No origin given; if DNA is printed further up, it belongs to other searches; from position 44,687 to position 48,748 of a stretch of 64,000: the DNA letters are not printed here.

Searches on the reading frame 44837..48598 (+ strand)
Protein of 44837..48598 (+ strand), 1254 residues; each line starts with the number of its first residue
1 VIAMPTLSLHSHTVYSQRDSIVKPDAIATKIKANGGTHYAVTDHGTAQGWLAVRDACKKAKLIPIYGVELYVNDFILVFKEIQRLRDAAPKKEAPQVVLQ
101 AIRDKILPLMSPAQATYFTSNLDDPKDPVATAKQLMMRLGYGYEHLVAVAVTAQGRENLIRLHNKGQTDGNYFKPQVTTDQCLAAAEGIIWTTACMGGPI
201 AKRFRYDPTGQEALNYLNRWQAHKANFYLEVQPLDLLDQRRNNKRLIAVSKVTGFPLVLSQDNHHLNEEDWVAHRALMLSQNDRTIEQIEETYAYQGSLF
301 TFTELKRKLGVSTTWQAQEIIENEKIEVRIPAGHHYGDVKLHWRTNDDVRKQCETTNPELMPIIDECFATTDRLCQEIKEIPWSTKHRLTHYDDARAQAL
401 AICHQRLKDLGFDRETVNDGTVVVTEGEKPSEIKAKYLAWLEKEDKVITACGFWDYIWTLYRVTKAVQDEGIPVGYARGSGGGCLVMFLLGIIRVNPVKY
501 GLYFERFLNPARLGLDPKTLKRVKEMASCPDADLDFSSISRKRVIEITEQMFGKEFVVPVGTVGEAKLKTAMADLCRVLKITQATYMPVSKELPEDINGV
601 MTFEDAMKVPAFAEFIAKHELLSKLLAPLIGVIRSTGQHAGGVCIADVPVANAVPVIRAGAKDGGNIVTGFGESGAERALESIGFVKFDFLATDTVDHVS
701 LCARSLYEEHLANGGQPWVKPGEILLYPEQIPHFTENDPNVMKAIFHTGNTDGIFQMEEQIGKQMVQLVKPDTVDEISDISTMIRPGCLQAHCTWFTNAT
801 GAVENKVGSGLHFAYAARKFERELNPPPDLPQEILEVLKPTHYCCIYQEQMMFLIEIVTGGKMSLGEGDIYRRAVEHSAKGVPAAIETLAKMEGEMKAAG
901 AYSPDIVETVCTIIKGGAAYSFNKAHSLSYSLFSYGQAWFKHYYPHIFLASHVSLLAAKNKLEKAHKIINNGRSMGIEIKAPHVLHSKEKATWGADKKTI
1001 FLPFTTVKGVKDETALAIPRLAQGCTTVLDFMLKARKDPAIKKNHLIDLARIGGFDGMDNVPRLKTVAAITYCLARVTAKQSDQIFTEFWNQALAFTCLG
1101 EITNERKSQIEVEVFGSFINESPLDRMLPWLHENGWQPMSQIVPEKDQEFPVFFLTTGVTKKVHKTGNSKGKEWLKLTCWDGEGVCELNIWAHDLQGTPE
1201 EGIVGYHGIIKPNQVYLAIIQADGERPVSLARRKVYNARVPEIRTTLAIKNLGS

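Call 33: search_dna_similar(query=window:44837-48598:+, collection=phages, mode=protein, max_evalue=1e-20, max_rows=15)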
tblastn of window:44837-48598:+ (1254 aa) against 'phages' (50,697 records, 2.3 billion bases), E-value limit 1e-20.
Records with a match: 752; places in all: 752; records where one place covers at least 80% of the query: 9.
Best place of each record, by identity: <60% 752.
By first word of the organism name: Mycobacterium 273; Streptomyces 173; Gordonia 94; Bacillus 51; Microbacterium 36; Bacteriophage 26; Rhodococcus 22; Rhizobium 10; Pseudomonas 7; Corynebacterium 7; and 30 more.
By host as written in the record: Mycobacterium smegmatis mc2 155 199; Streptomyces griseus ATCC 10137 61; Gordonia terrae 3612 49; - 44; Streptomyces lividans JI 1326 36; Mycobacterium smegmatis mc#155 36; Microbacterium foliorum NRRL B-24224 25; Gordonia rubripertincta NRRL B-16540 21; and 99 more.
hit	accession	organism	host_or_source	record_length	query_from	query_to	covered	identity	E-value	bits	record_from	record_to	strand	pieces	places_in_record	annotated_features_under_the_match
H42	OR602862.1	Moorella phage MTATph1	Moorella thermoacetica DSM 103132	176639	9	1060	76%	27.7%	7e-54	330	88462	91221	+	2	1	DNA polymerase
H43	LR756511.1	uncultured phage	metagenomic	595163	9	1043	83%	24.7%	8e-61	236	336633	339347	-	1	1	record has no annotation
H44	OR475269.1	Streptomyces phage BarryBee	Streptomyces lividans JI 1326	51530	187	1192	80%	25.0%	1e-61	239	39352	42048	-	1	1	57: DnaE-like DNA polymerase III alpha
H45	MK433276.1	Streptomyces phage Asten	Streptomyces griseus ATCC 10137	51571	187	1192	80%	25.0%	2e-61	238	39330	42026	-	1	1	54: DnaE-like DNA polymerase III subunit alpha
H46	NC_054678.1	Streptomyces phage Yasdnil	Streptomyces griseus ATCC 10137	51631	187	1192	80%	25.0%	3e-61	237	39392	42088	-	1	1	54: DNA polymerase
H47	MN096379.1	Streptomyces phage Yasdnil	Streptomyces griseus ATCC 10137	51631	187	1192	80%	25.0%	3e-61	237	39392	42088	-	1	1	54: DnaE-like DNA polymerase III alpha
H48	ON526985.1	Streptomyces phage Ejemplo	Streptomyces griseus ATCC 10137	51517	187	1192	80%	24.9%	9e-61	236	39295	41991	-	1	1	52: DnaE-like DNA polymerase III alpha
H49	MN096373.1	Streptomyces phage TuanPN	Streptomyces griseus ATCC 10137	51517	187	1192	80%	24.9%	9e-61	236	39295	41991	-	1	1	52: DnaE-like DNA polymerase III alpha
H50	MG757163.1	Streptomyces phage OzzyJ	Streptomyces lividans JI1326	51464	187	1192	80%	24.9%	1e-60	235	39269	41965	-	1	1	DnaE-like DNA polymerase III alpha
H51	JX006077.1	Saccharomonospora phage PIS 136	Saccharomonospora sp.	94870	143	1192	84%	23.8%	2e-59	232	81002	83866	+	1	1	DNA polymerase III alpha subunit | Na+/proline symporter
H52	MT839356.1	Bacteriophage sp.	human fecal samples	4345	186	1125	75%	25.2%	1e-51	205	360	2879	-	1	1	record has no annotation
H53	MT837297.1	Bacteriophage sp.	human fecal samples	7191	188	1137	76%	24.3%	3e-50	201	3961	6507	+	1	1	record has no annotation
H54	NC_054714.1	Mycobacterium phage Phabba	Mycobacterium smegmatis mc2 155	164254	140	1124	79%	22.9%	1e-39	167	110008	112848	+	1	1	DNA polymerase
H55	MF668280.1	Mycobacterium phage Phabba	Mycobacterium smegmatis mc2 155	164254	140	1124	79%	22.9%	1e-39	167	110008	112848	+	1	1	hypothetical protein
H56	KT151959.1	Brevibacillus phage Sundance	Brevibacillus laterosporus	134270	169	1089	73%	24.5%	5e-45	185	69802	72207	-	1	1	putative DNA polymerase III subunit alpha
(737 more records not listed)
